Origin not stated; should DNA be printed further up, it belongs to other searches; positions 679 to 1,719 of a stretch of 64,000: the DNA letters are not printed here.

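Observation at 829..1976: AT-rich two-gene insertion encoding membrane proteins next to the partition locus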

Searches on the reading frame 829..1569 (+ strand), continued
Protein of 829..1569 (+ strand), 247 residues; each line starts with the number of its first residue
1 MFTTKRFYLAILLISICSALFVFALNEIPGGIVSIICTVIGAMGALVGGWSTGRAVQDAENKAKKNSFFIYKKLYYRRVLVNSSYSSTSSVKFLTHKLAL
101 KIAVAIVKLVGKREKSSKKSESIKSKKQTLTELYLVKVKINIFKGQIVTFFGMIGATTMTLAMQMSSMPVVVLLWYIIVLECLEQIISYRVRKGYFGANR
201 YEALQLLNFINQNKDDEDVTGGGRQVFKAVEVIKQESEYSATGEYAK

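Call 62: find_related_loci(query=A8, collection=genome_contigs, flank=6000)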
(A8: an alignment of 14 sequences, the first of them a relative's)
Query A8 (223 aa) in genome_contigs; peptide patterns used: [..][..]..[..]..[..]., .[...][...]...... (x = any residue, [..] = any of these).
60 stretches matched a pattern; 9 encode a relative of the query (tblastn E <= 1e-3); 9 distinct loci.
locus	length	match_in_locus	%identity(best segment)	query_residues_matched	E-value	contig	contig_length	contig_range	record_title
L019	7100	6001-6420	72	84-223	2e-66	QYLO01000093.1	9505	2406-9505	MAG: Candidatus Electrothrix gigas isolate AU1_5 NODE_93_length_9505_cov_78.7993, whole genome shotgun sequence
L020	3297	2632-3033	66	90-223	3e-57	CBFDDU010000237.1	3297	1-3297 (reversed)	MAG TPA_asm: uncultured Candidatus Electrothrix sp. isolate SRR26215675_binner123_Refined_103 genome assembly, contig: E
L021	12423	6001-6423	65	78-223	6e-55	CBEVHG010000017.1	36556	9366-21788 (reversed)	MAG TPA_asm: Candidatus Electrothrix marina isolate SRR24458087_concoct_48 genome assembly, contig: ERZ26778537.17, whol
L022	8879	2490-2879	65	95-223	1e-51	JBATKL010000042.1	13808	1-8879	MAG: Candidatus Electrothrix sp. isolate MFD10219_ilm_asm_bin13 k127_241238, whole genome shotgun sequence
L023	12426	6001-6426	58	82-223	3e-45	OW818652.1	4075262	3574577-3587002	Candidatus Electrothrix laxa isolate HOU-scMAG genome assembly, chromosome: 1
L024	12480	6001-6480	47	67-223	2e-36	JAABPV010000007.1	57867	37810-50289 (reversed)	MAG: Desulfobulbaceae bacterium isolate S01.Bin068 NODE_16_length_57867_cov_8.245285, whole genome shotgun sequence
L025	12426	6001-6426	48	81-223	3e-34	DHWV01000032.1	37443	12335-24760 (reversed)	MAG TPA_asm: Desulfobulbaceae bacterium UBA5173 UBA5173_contig_3894, whole genome shotgun sequence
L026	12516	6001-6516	42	64-223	2e-32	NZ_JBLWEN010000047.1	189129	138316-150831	Candidatus Electronema sp. JM S1CJMS.349884, whole genome shotgun sequence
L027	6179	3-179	64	165-223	6e-19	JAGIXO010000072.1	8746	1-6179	Candidatus Electronema nielsenii isolate F5 contig72, whole genome shotgun sequence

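Call 66: search_solved_structures(query=A7, max_evalue=1)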
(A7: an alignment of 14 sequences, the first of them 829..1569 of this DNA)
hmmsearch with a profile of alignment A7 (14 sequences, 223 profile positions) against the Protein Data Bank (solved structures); distinct sequences matched with E-value up to 1: 1.
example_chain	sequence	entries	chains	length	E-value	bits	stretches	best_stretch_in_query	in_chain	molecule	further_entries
6w6l_6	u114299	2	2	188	0.38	13.8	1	40-134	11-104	Calcium load-activated calcium channel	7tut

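Call 77: fold_search(model_id=the predicted structure, library=viral)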
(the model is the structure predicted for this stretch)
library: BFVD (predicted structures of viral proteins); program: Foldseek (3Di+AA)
matches with E <= 10: 213; with E <= 0.001: 0
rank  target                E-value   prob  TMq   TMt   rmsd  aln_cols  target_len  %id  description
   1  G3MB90                2.1e-01  0.20  0.17  0.24  19.8       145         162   16  Gp20 [Bacillus phage G]
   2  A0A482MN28            2.7e-01  0.14  0.20  0.07  29.5       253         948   14  (no name in the UniProt tables at hand)
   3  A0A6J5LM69            3.6e-01  0.08  0.13  0.14  26.4       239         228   13  Uncharacterized protein [uncultured Caudovirales phage]
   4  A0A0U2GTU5            8.0e-01  0.21  0.20  0.25  12.7       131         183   14  G-protein-coupled chemokine receptor (Fragment) [Lumpy skin disease virus]
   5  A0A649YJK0            1.0e+00  0.09  0.16  0.17  15.5       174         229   10  PDP238L [African swine fever virus]
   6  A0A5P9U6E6            1.2e+00  0.11  0.17  0.22  18.4       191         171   11  (no name in the UniProt tables at hand)
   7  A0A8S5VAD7            1.2e+00  0.08  0.17  0.22  25.1       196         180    8  Disulfide-rich peptide [Siphoviridae sp. ct6bU4]
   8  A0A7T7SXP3            1.3e+00  0.12  0.24  0.24  58.8       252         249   12  (no name in the UniProt tables at hand)
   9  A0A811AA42            1.3e+00  0.12  0.21  0.13  26.3       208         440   14  (no name in the UniProt tables at hand)
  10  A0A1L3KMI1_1          1.4e+00  0.04  0.15  0.04  31.7       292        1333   11  (no name in the UniProt tables at hand)
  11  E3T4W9                1.5e+00  0.05  0.15  0.06  26.2       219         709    9  Uncharacterized protein [Cafeteria roenbergensis virus (strain BV-PW1)]
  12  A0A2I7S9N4            1.6e+00  0.09  0.19  0.16  20.9       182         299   10  (no name in the UniProt tables at hand)
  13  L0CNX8                1.6e+00  0.08  0.17  0.20  44.0       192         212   14  Internal virion protein [Synechococcus phage P60]
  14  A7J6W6                1.7e+00  0.13  0.25  0.31  18.0       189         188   13  Uncharacterized protein N262R [Paramecium bursaria Chlorella virus FR483]
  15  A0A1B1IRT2            1.7e+00  0.08  0.19  0.23  25.8       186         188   13  (no name in the UniProt tables at hand)
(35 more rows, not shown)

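Call 78: search_dna_similar(query=window:829-1569:+, collection=phages, mode=protein, max_evalue=0.001, max_rows=40, rows=spread)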
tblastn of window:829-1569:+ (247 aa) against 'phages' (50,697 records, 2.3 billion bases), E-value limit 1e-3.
Records with a match: 3; places in all: 3; records where one place covers at least 80% of the query: 0.
Best place of each record, by identity: <60% 3.
By first word of the organism name: Salmonella 2; Klebsiella 1.
By host as written in the record: Salmonella enterica subsp. enterica serovar Typhimurium strain LT2 2; horse 1.
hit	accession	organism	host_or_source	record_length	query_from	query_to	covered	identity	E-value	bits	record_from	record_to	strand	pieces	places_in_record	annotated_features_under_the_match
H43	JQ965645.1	Salmonella phage SSU5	Salmonella enterica subsp. enterica ...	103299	128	227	40%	31.4%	8e-8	58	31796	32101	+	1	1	hypothetical protein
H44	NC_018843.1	Salmonella phage SSU5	Salmonella enterica subsp. enterica ...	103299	128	227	40%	31.4%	8e-8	58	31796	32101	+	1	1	hypothetical protein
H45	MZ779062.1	Klebsiella phage pJN2-26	horse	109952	128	227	40%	31.4%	2e-6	54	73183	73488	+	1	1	hypothetical protein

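Call 79: search_dna_similar(query=window:829-1569:+, collection=plasmids, mode=protein, max_evalue=0.001, max_rows=40, rows=spread)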
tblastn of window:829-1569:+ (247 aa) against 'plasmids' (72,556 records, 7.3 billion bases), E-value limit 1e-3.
Records with a match: 72; places in all: 72; records where one place covers at least 80% of the query: 0.
Best place of each record, by identity: <60% 72.
By first word of the organism name: Klebsiella 51; Escherichia 7; Enterobacter 6; Citrobacter 4; Cronobacter 2; Salmonella 2.
By predicted mobility (MOB-suite, as given by PLSDB): non-mobilizable 72.
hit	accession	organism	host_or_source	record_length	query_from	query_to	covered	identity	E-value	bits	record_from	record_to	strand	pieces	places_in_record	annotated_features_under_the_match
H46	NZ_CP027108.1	Cronobacter sakazakii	Homo sapiens,feces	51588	128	225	40%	39.6%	2e-8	62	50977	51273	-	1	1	none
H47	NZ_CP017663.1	Cronobacter sp. JZ38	Tribulus terrestris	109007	128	229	41%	34.2%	1e-9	65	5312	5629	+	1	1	hypothetical protein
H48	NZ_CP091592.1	Klebsiella pneumoniae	Homo sapiens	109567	129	244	47%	28.8%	1e-7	60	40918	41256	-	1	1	hypothetical protein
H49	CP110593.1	Klebsiella pneumoniae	Homo sapiens,wound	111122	129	244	47%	28.8%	1e-7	60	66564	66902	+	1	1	hypothetical protein (x2)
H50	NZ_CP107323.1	Klebsiella pneumoniae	Homo sapiens,sputum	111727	129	244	47%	28.8%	1e-7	59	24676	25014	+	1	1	hypothetical protein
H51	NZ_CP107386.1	Klebsiella pneumoniae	Homo sapiens,sputum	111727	129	244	47%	28.8%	1e-7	59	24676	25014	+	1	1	hypothetical protein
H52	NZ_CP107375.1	Klebsiella pneumoniae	Homo sapiens,sputum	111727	129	244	47%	28.8%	1e-7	59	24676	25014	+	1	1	hypothetical protein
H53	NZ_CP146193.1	Klebsiella pneumoniae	Homo sapiens,Microbial sequencing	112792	129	244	47%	28.8%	1e-7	59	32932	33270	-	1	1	hypothetical protein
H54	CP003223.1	Klebsiella pneumoniae subsp. pneumoniae HS11286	-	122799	129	244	47%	28.8%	1e-7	59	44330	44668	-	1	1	hypothetical protein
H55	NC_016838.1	Klebsiella pneumoniae subsp. pneumoniae HS11286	-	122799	129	244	47%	28.8%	1e-7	59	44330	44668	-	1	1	hypothetical protein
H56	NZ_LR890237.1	Klebsiella pneumoniae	Homo sapiens,urine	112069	129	244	47%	28.8%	2e-7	59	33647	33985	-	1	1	hypothetical protein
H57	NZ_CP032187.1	Klebsiella pneumoniae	-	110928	129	244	47%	28.8%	2e-7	59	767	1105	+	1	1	hypothetical protein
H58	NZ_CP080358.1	Klebsiella pneumoniae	Homo sapiens,pure culture,blood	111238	129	244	47%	28.8%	2e-7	59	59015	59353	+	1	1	hypothetical protein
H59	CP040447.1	Klebsiella pneumoniae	Homo sapiens,Pure Culture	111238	129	244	47%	28.8%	2e-7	59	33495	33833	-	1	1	hypothetical protein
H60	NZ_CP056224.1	Klebsiella pneumoniae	culture,Wastewater influent sample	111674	129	244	47%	28.8%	2e-7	59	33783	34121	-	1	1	hypothetical protein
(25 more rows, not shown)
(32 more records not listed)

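Call 85: search_protein_families(library=pfam, alignment_id=A9, max_evalue=1)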
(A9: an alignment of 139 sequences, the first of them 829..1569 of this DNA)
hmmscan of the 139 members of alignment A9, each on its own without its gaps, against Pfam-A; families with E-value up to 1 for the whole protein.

A. member 1, window:829-1569:+ (247 aa): 1 family
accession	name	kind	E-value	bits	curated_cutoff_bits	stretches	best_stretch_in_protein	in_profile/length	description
PF18152.6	DAHP_snth_FXD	-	0.021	15.1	27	1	136-171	24-59/67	DAHP synthase ferredoxin-like domain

B. families by the number of members that match (of 139 scanned): 226 families (the first 25 are shown)
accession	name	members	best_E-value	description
PF21960.2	RCF1-5-like_lid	13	0.0072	RCF1/5-like, AAA+ ATPase lid domain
PF13829.11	DUF4191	6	0.013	Domain of unknown function (DUF4191)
PF20990.2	DUF2207_C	6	0.021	Predicted membrane protein (DUF2207) C-terminal domain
PF14015.11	DUF4231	5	0.053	Protein of unknown function (DUF4231)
PF17370.7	DUF5392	4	0.029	Family of unknown function (DUF5392)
PF11241.13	DUF3043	4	0.098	Protein of unknown function (DUF3043)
PF01040.23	UbiA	3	0.0081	UbiA prenyltransferase family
PF11208.13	DUF2992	3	0.018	Protein of unknown function (DUF2992)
PF12420.13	DUF3671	3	0.043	Fam-L, Fam-M like protein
PF20563.3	DUF6773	2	0.0018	Family of unknown function (DUF6773)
PF05857.17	TraX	2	0.0026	TraX protein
PF14316.11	DUF4381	2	0.05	Domain of unknown function (DUF4381)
PF22647.2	EF_0837-like_N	2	0.073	Deacetylase EF_0837-like composite domain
PF07062.17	Clc-like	2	0.093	Clc-like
PF14898.11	DUF4491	2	0.095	Domain of unknown function (DUF4491)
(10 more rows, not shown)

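Call 96: search_protein_families(library=padloc, alignment_id=A11, max_evalue=1e-8)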
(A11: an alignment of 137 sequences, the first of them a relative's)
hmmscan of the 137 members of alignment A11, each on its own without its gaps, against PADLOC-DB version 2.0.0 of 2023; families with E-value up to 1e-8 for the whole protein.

A. member 1, L004:7764-8462:- (233 aa): 0 families

B. families by the number of members that match (of 137 scanned): 77 families (the first 25 are shown)
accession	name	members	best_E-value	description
PDLC04134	mad2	3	2.7e-12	mads_2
PDLC03603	REase_MTase_IIG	2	5.7e-49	Type IIG restriction enzyme-methyltransferase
PDLC03623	REase_MTase_IIG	2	8.5e-29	Type IIG restriction enzyme-methyltransferase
PDLC03335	MTase_II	2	5.5e-21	Type II methyltransferase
PDLC03235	MTase_II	2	1.4e-16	Type II methyltransferase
PDLC03338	MTase_II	2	9.4e-16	Type II methyltransferase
PDLC03313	MTase_II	2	1.8e-15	Type II methyltransferase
PDLC03267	MTase_II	2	1.9e-14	Type II methyltransferase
PDLC03021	MTase_I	2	5.2e-14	Type I methyltransferase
PDLC02529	PglX|PglXI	2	5.3e-14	PglX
PDLC03348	MTase_II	2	1.2e-13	Type II methyltransferase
PDLC02521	PglX|PglXI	2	5.6e-11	PglX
PDLC03025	MTase_I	2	2.1e-10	Type I methyltransferase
PDLC03315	MTase_II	2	6.5e-10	Type II methyltransferase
PDLC03356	MTase_II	2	7.4e-10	Type II methyltransferase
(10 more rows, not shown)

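Call 97: search_protein_families(library=pfam, alignment_id=A11, max_evalue=0.000001)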
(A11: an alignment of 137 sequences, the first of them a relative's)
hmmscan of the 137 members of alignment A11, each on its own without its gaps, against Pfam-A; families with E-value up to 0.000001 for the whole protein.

A. member 1, L004:7764-8462:- (233 aa): 1 family
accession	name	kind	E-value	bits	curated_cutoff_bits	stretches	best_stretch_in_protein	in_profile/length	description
PF07455.17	Psu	-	8.3e-85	283.3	27.4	1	47-226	1-180/182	Phage polarity suppression protein (Psu)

B. families by the number of members that match (of 137 scanned): 101 families (the first 25 are shown)
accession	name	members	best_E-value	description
PF01467.32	CTP_transf_like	6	3.7e-30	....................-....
PF00133.28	tRNA-synt_1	5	3e-134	tRNA synthetases class I (I, L, M and V)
PF08264.19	Anticodon_1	5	1.7e-32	Anticodon-binding domain of tRNA ligase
PF00171.27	Aldedh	4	1.4e-15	Aldehyde dehydrogenase family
PF06827.20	zf-FPG_IleRS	4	3.5e-09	Zinc finger found in FPG and IleRS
PF01406.26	tRNA-synt_1e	4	6.4e-09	tRNA synthetases class I (C) catalytic domain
PF01252.23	Peptidase_A8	3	1.6e-41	Signal peptidase (SPase) II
PF09334.17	tRNA-synt_1g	3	6.4e-22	tRNA synthetases class I (M)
PF19263.5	DUF5906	3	1.4e-10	Family of unknown function (DUF5906)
PF01921.24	tRNA-synt_1f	3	1.4e-07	tRNA synthetases class I (K)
PF08269.17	dCache_2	2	1.8e-71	Cache domain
PF17200.10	sCache_2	2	5.5e-45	Single Cache domain 2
PF03288.22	Pox_D5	2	2.1e-19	Poxvirus D5 protein-like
PF07669.17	Eco57I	2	3.6e-19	Eco57I restriction-modification methylase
PF02384.22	N6_Mtase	2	2e-13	N-6 DNA Methylase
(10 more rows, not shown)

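Call 119: fold_search(model_id=the predicted structure, library=pdb)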
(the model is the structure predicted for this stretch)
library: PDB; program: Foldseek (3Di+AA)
matches with E <= 10: 49; with E <= 0.001: 0
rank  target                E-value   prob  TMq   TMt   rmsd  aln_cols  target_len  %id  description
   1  8jut_C                1.7e+00  0.12  0.21  0.28  37.0       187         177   12  rat megalin RAP complex (released 2024-06-19)
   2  3pmr_A                1.9e+00  0.18  0.23  0.28  19.1       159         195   15  Crystal Structure of E2 domain of Human Amyloid Precursor-Like Protein 1 (released 2011-06-01)
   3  3q7l_B                3.0e+00  0.06  0.15  0.19  22.7       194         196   14  Crystal structure of the E2 domain of amyloid precursor-like protein 1 (released 2011-06-29)
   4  9g9x_A                3.0e+00  0.02  0.12  0.12  23.9       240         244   12  Structure of the human two pore domain potassium ion channel TASK-1 (K2P3.1) (released 2024-12-18)
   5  4afl_E                3.2e+00  0.11  0.16  0.30   8.4        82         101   11  The crystal structure of the ING4 dimerization domain reveals the functional organization of the ING family of chromat (released 2012-02-22)
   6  9zpt_A                3.2e+00  0.05  0.16  0.12  24.9       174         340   11  Cryo-EM structure of KCa3.1_II/calmodulin channel in complex with SKA31. (released 2026-01-14)
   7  9m05_D                3.4e+00  0.10  0.20  0.24  19.4       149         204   17  Cryo-EM structure of dVGAC complexed with iodide (released 2025-10-29)
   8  8zyv_F                3.6e+00  0.03  0.14  0.15  20.4       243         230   14  Bacterial flagellar sodium-driven stator PomA5PomB2 with 100 mM NaCl (released 2025-01-01)
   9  8iyj_U9               3.9e+00  0.03  0.12  0.15  23.8       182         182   12  Cryo-EM structure of the 48-nm repeat doublet microtubule from mouse sperm (released 2023-07-05)
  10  3q7g_A                4.4e+00  0.10  0.23  0.27  18.9       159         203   15  Crystal Structure of E2 domain of Human Amyloid Precursor-Like Protein 1 in complex with SOS (sucrose octasulfate) (released 2011-06-22)
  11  9y5q_A                4.4e+00  0.02  0.15  0.12  29.4       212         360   12  Cryo EM structure of KCa3.1_R355K_I/calmodulin channel in complex with rimtuzalcap (released 2025-10-15)
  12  8f2k_G                4.6e+00  0.06  0.14  0.27  10.3        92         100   16  Structure of yeast F1-ATPase determined with 100 micromolar cruentaren A (released 2023-04-05)
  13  7ung_B0               4.9e+00  0.03  0.15  0.19  29.2       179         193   12  48-nm repeat of the human respiratory doublet microtubule (released 2022-10-05)
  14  9rcv_E                5.2e+00  0.04  0.17  0.08  21.3       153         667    9  Structure of the Human Peptide-Loading Complex Arrested by HCMV US6 (released 2025-12-03)
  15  4afl_B                5.5e+00  0.08  0.16  0.31   8.3        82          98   11  The crystal structure of the ING4 dimerization domain reveals the functional organization of the ING family of chromat (released 2012-02-22)
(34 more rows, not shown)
